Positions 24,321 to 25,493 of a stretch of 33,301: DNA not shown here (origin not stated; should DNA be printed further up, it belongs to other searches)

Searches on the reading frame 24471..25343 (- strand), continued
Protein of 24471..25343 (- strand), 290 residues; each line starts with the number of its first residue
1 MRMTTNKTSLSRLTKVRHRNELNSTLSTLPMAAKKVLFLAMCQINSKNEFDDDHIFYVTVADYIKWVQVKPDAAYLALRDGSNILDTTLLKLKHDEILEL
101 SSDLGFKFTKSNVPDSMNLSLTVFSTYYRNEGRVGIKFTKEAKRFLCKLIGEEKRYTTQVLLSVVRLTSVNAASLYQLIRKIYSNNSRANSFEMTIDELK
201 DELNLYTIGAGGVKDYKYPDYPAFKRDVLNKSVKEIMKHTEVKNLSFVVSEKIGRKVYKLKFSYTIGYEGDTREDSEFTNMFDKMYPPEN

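Call 82: search_solved_structures(query=window:24471-25343:-, max_evalue=0.001)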
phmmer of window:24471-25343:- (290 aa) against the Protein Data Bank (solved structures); distinct sequences matched with E-value up to 0.001: 1.
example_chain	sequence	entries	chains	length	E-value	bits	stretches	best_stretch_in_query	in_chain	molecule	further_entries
2nra_C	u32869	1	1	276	6.5e-64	219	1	10-268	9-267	PI protein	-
